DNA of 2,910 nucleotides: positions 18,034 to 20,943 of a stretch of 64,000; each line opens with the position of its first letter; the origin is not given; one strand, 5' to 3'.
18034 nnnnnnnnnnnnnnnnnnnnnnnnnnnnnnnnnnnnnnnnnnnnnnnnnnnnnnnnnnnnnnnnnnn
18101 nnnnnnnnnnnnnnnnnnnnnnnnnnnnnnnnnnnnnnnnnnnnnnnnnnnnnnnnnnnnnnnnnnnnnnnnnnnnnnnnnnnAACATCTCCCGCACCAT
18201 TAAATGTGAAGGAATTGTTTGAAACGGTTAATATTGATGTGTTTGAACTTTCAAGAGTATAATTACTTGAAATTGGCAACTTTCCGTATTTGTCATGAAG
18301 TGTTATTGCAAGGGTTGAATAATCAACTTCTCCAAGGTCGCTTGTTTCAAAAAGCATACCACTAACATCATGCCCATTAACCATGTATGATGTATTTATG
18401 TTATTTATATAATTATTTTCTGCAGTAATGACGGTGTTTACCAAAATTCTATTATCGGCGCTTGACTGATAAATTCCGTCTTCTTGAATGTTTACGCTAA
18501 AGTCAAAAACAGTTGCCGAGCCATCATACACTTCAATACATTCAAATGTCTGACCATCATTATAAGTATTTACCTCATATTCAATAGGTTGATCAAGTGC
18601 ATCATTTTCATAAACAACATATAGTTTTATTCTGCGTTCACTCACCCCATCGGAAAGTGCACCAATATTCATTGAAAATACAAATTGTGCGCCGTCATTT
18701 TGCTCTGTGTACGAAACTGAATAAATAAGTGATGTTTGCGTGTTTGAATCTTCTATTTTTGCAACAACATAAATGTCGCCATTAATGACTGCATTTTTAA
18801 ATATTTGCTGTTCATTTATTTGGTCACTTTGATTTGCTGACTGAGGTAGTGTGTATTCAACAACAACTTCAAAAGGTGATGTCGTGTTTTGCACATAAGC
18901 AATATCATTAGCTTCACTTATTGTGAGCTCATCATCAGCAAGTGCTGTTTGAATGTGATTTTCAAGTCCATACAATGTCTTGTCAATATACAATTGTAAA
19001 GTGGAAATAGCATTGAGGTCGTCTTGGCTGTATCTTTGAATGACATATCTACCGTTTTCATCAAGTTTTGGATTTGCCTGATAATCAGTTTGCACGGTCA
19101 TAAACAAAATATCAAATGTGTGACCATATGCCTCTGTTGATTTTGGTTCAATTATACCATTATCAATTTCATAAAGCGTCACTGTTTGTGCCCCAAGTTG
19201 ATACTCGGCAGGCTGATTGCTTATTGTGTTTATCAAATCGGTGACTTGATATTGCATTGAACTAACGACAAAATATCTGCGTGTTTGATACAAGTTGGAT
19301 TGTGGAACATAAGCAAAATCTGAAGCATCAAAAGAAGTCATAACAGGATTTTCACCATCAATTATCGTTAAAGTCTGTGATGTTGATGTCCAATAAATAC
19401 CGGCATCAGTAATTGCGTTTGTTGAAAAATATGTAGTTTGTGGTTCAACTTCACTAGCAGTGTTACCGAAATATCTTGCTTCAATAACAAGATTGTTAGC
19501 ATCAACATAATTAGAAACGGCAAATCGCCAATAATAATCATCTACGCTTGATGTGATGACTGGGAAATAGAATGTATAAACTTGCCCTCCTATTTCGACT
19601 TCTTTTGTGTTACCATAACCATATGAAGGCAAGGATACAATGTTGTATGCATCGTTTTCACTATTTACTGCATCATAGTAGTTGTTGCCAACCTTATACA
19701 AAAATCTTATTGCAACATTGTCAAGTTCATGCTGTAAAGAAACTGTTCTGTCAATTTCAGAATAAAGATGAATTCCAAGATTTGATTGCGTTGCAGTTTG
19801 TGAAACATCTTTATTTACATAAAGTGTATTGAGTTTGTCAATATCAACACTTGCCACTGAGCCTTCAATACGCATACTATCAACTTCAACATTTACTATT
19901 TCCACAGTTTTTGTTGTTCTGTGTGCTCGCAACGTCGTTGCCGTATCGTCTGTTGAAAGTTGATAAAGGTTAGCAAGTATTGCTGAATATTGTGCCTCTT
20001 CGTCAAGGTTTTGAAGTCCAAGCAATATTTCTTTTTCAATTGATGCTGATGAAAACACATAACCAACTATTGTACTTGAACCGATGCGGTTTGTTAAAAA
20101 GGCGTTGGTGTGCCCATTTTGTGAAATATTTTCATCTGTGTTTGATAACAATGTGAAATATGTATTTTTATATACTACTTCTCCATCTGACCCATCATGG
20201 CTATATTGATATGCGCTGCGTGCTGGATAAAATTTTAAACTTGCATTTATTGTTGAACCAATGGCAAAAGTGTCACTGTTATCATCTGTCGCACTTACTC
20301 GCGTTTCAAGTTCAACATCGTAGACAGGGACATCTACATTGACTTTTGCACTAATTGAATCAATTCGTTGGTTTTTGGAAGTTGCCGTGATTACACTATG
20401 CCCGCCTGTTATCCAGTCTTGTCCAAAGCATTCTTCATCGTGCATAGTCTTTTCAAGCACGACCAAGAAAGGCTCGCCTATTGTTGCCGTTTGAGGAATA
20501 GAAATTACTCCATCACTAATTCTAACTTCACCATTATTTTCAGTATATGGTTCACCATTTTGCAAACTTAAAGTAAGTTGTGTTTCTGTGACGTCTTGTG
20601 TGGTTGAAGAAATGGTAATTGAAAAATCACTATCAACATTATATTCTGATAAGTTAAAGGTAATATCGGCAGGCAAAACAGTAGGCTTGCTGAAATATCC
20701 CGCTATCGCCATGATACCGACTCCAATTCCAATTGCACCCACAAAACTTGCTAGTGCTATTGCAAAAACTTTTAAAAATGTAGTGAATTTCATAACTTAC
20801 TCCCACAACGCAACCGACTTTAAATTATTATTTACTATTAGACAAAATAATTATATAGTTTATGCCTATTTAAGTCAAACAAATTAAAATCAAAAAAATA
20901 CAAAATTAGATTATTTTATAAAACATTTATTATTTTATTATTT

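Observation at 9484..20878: Third giant gene (3,769 aa) with a different architecture and anchor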

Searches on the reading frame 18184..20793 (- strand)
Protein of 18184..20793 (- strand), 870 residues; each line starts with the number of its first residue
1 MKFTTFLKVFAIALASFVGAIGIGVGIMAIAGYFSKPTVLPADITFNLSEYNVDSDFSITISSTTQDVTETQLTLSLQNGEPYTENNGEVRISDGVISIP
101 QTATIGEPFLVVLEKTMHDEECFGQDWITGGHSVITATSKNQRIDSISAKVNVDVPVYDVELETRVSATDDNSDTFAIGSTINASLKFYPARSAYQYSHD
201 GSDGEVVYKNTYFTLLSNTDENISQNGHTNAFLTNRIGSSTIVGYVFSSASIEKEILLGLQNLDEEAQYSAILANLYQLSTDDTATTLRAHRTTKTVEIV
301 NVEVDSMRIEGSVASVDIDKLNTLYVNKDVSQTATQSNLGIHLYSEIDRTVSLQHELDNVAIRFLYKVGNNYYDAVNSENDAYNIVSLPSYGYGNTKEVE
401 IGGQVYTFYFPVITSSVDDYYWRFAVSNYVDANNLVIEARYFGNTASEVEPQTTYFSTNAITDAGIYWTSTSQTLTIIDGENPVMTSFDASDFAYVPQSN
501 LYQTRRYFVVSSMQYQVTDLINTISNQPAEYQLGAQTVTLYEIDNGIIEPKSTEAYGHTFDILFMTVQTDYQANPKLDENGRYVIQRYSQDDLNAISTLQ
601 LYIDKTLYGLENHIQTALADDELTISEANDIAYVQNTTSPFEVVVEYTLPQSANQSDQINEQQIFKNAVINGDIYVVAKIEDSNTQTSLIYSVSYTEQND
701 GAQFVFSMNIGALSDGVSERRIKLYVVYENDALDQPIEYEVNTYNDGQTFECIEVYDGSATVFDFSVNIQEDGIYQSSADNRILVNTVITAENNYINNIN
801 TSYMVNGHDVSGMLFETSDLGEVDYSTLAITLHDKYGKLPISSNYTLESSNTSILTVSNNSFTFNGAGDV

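Call 49: search_protein_representatives(alignment_id=A4)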
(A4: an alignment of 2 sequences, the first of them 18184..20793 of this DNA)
Query: 2 sequences, 943 profile positions. Proteins with E-value up to 0.001 (for the whole library): 95; up to 1e-10: 70; up to 1e-30: 42. The best 95 are listed.
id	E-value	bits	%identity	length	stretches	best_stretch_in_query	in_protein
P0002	0.0e+00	1088.6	-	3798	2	1-777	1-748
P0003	3.3e-287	971.8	-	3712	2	1-774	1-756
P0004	9.5e-283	957.1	-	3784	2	1-779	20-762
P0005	6.2e-238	808.7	-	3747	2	1-769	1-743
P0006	2.6e-232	790.1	-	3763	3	1-773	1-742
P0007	2.9e-225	766.8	-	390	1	1-388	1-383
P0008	8.5e-219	745.4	-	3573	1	2-940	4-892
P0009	2.5e-203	694.2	-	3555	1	2-942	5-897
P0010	4.0e-201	686.9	-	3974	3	1-777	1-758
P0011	5.2e-180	617.1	-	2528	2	1-768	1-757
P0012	6.7e-153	527.3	-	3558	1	2-925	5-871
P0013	1.3e-93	331.1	-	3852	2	1-719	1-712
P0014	3.0e-84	300.1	-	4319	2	6-757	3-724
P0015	8.8e-83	295.3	-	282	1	1-245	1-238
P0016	2.3e-80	287.3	-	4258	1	6-689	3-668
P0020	1.5e-66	241.5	-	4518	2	1-716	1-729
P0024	1.6e-58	215.0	-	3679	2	5-209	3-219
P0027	4.0e-52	193.8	-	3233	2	1-760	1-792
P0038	2.1e-42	161.7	-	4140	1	5-532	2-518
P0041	3.1e-36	141.2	-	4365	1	3-673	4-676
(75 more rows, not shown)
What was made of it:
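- Family: 95 representatives have E<=1e-3, and about 32 are giants of 3,223-4,623 aa, all matched from residues 1-6 (call 49).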

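Call 58: list_cluster_members(proteins=[P0002, P0003, P0008, P0013, P0014, P0020, P0024, P0027, P0038, P0041])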
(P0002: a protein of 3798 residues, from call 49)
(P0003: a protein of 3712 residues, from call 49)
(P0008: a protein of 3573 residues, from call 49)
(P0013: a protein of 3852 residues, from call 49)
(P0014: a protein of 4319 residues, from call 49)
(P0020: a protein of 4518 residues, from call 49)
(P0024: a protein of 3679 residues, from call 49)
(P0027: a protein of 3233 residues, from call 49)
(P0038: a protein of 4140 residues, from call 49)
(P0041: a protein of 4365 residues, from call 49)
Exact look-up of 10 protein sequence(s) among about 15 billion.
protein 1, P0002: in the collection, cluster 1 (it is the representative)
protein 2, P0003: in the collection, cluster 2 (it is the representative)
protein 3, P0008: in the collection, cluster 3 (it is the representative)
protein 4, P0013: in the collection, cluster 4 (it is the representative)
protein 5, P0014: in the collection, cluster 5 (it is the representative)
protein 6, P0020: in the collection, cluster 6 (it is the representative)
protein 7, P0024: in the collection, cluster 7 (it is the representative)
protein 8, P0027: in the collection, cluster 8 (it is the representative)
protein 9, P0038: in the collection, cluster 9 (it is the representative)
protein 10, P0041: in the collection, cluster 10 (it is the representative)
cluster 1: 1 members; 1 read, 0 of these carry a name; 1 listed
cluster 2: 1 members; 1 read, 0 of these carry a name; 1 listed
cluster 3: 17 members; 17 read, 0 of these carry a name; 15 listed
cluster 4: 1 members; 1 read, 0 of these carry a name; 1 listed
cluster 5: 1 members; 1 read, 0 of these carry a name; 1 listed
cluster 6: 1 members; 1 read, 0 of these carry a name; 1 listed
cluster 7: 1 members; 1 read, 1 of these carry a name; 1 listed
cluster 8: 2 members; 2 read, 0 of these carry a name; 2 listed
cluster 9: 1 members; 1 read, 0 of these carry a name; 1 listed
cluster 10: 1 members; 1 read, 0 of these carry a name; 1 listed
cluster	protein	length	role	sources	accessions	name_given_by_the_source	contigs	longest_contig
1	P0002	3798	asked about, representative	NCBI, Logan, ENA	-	-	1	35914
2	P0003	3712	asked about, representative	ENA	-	-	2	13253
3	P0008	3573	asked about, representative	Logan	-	-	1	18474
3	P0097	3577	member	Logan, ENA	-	-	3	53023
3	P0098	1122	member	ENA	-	-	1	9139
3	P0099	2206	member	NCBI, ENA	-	-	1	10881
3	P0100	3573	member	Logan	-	-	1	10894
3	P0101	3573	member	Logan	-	-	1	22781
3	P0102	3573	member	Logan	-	-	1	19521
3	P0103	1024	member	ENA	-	-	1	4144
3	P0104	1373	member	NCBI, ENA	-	-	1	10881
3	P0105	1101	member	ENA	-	-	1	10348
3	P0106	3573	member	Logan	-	-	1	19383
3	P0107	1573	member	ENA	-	-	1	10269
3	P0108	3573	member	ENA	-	-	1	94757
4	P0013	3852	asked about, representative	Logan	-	-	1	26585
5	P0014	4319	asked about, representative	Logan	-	-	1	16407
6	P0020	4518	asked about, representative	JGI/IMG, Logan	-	-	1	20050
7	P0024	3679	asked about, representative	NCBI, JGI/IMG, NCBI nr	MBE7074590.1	MAG: hypothetical protein E7376_01235 [Clostridiales bacterium] | hypothetical protein [Clostridiales bacterium]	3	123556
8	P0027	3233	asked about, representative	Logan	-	-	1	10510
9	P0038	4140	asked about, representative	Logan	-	-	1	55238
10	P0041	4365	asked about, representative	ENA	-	-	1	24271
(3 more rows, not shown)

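Call 59: find_encoding_contigs(protein=P0024, flank=10000, max_places=2)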
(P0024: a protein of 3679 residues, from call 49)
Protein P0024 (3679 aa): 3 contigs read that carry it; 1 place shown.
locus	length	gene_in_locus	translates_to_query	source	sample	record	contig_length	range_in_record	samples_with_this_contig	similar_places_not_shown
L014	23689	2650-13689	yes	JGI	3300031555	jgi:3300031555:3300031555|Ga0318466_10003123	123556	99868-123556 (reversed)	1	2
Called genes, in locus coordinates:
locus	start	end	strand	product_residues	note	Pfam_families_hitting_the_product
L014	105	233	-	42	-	-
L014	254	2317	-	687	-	-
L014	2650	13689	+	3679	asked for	-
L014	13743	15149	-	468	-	PF13091:PLDc_2, PF00614:PLDc (weak), PF13091:PLDc_2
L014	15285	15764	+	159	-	-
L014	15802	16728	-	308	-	-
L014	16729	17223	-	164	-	PF13420:Acetyltransf_4 (weak), PF00583:Acetyltransf_1, PF13673:Acetyltransf_10 (weak), PF13508:Acetyltransf_7 (weak)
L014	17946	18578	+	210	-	PF01791:DeoC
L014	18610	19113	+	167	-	-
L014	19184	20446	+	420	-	PF05496:RuvB_N, PF00004:AAA, PF13173:AAA_14 (weak), PF16193:AAA_assoc_2, PF12002:MgsA_C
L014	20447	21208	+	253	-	PF23023:Anti-Pycsar_Apyc1, PF00753:Lactamase_B, PF12706:Lactamase_B_2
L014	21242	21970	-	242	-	PF03009:GDPD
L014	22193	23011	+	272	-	PF09851:SHOCT (weak)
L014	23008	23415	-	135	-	-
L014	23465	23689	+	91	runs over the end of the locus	-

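Call 60: find_encoding_contigs(protein=P0038, flank=10000, max_places=1)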
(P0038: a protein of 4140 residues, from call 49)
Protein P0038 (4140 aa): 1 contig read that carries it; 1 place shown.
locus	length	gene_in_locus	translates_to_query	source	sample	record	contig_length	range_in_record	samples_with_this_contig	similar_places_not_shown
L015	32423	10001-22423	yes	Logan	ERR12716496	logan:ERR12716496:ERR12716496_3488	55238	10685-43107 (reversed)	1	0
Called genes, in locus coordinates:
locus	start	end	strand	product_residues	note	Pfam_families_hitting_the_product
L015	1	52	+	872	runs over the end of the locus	PF00133:tRNA-synt_1, PF01406:tRNA-synt_1e (faint), PF09334:tRNA-synt_1g, PF13603:tRNA-synt_1_2, PF09334:tRNA-synt_1g, PF08264:Anticodon_1, PF10458:Val_tRNA-synt_C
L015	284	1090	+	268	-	-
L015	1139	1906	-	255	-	-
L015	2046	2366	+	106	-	PF00166:Cpn10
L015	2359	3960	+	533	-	PF00118:Cpn60_TCP1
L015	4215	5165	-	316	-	PF01479:S4 (faint), PF00849:PseudoU_synth_2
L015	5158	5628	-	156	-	PF01252:Peptidase_A8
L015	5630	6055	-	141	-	-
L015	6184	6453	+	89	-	-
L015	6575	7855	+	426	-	PF05697:Trigger_N, PF00254:FKBP_C, PF05698:Trigger_C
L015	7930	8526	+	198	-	PF00574:CLP_protease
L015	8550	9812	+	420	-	PF06689:zf-C4_ClpX, PF01078:Mg_chelatase (faint), PF00004:AAA, PF07724:AAA_2, PF07728:AAA_5 (weak), PF10431:ClpB_D2-small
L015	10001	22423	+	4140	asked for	-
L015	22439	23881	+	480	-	PF13396:PLDc_N (faint), PF13091:PLDc_2, PF00614:PLDc (weak), PF13091:PLDc_2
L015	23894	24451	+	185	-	-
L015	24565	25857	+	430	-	PF00675:Peptidase_M16, PF05193:Peptidase_M16_C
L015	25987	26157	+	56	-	PF00471:Ribosomal_L33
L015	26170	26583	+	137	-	PF00584:SecE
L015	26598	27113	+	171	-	PF02357:NusG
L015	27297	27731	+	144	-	PF03946:Ribosomal_L11_N, PF00298:Ribosomal_L11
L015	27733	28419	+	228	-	PF00687:Ribosomal_L1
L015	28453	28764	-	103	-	PF13240:Zn_Ribbon_1 (weak), PF13248:Zn_ribbon_3 (weak)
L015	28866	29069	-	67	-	PF12844:HTH_19, PF13560:HTH_31 (weak), PF01381:HTH_3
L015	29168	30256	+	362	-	-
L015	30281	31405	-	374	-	PF00583:Acetyltransf_1 (faint)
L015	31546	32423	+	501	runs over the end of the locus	PF01943:Polysacc_synt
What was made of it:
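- L015 lacks the upstream partner (call 60).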

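Call 61: find_encoding_contigs(protein=P0041, flank=10000, max_places=1)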
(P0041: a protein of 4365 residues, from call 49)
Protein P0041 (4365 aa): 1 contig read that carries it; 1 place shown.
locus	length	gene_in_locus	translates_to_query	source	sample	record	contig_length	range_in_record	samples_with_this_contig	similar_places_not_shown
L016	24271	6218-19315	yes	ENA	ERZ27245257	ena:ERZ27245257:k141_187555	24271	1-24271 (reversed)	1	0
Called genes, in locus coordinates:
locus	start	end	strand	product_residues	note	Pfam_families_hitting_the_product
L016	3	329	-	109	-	?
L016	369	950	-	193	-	PF07638:Sigma70_ECF (faint), PF04542:Sigma70_r2, PF00196:GerE (weak), PF08281:Sigma70_r4_2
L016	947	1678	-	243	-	PF08032:SpoU_sub_bind, PF00588:SpoU_methylase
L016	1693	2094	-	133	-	PF00636:Ribonuclease_3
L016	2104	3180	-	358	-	PF01926:MMR_HSR1, PF02421:FeoB_N, PF06071:YchF-GTPase_C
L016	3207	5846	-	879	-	-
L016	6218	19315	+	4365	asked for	-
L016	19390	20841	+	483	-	PF13396:PLDc_N (weak), PF13091:PLDc_2, PF00614:PLDc (weak), PF13091:PLDc_2, PF00614:PLDc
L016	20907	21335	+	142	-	-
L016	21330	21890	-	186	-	-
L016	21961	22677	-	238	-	PF06790:UPF0259 (weak)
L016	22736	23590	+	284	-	PF04055:Radical_SAM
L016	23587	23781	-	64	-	-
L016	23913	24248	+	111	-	PF01022:HTH_5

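Call 62: find_encoding_contigs(protein=P0020, flank=10000, max_places=1)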
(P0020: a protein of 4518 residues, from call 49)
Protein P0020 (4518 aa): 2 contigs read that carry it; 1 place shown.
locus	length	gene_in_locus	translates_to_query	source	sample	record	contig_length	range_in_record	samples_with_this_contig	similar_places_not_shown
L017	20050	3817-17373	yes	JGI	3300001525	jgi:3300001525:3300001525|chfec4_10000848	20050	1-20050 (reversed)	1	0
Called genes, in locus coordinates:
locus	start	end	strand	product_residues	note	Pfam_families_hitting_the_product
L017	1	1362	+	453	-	?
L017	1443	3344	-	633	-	-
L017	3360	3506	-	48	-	-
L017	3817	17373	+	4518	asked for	-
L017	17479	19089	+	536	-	PF13091:PLDc_2, PF00614:PLDc, PF13091:PLDc_2, PF00614:PLDc (weak)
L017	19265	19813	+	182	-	-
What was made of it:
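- Distant family members show no second giant gene within 10 kb (calls 59-62).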

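Call 81: search_protein_families(library=pfam, alignment_id=A7, max_evalue=0.01)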
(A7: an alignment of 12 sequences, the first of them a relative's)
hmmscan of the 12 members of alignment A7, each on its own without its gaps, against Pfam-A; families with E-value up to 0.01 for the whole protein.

A. member 1, P0010 (3974 aa): 0 families

B. families by the number of members that match (of 12 scanned): 0 families

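Call 94: search_protein_families(library=ncbifam, proteins=[L014:13743-15149:-, L015:22439-23881:+, L016:19390-20841:+, L017:17479-19089:+], max_evalue=1e-10)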
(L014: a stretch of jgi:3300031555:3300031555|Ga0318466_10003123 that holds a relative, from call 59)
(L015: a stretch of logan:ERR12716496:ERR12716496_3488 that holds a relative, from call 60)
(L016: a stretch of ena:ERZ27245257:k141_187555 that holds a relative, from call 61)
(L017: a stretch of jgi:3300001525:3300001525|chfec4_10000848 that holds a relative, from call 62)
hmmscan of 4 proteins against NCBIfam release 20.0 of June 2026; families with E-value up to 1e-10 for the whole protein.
L014:13743-15149:- (468 aa): 3 families
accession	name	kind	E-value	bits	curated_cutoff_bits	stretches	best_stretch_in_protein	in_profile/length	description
TIGR04265.1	bac_cardiolipin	equivalog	1.4e-102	344.2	290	1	6-449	12-464/483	cardiolipin synthase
NF009107.0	PRK12452.1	equivalog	5e-77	259.8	787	1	9-466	40-507/509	cardiolipin synthase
NF008427.0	PRK11263.1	equivalog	9.3e-48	163.3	281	1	102-466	7-372/409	cardiolipin synthase ClsB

L015:22439-23881:+ (480 aa): 4 families
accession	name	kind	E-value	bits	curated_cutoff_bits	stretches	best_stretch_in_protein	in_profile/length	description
TIGR04265.1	bac_cardiolipin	equivalog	2.4e-128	429.1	290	1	2-479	2-482/483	cardiolipin synthase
NF009107.0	PRK12452.1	equivalog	1.8e-94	317.3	787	1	3-479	30-508/509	cardiolipin synthase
NF008427.0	PRK11263.1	equivalog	9.6e-53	179.7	281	1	112-471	8-364/409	cardiolipin synthase ClsB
NF006946.0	PRK09428.1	equivalog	2.1e-12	46.7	314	0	277-371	213-306/451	CDP-diacylglycerol--serine O-phosphatidyltransferase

L016:19390-20841:+ (483 aa): 5 families
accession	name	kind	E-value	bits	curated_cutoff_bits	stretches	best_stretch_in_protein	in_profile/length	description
TIGR04265.1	bac_cardiolipin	equivalog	2.3e-133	445.7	290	1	3-483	2-483/483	cardiolipin synthase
NF009107.0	PRK12452.1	equivalog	7.1e-103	345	787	1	11-483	36-509/509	cardiolipin synthase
NF008427.0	PRK11263.1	equivalog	1e-50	173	281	1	116-466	9-355/409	cardiolipin synthase ClsB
NF010492.0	PRK13912.1-3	equivalog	1.1e-12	47.9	297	0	394-456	115-176/178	nuclease NucT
NF038319.1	DISARM_DrmC_I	equivalog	8.1e-11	41.9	133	0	299-447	71-231/236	DISARM system phospholipase D-like protein DrmC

L017:17479-19089:+ (536 aa): 6 families
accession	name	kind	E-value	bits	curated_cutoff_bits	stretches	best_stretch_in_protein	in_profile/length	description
TIGR04265.1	bac_cardiolipin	equivalog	9.3e-113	377.7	290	1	42-536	5-483/483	cardiolipin synthase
NF009107.0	PRK12452.1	equivalog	1.3e-81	274.9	787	1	29-536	19-509/509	cardiolipin synthase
NF008427.0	PRK11263.1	equivalog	6.6e-44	150.6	281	1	182-526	27-363/409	cardiolipin synthase ClsB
NF010492.0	PRK13912.1-3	equivalog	2.9e-16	59.5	297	0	172-286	32-139/178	nuclease NucT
NF010491.0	PRK13912.1-2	equivalog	1.7e-14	54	225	0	373-495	37-165/180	nuclease NucT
NF010490.0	PRK13912.1-1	equivalog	7.6e-11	42.4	211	0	374-506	32-158/159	nuclease NucT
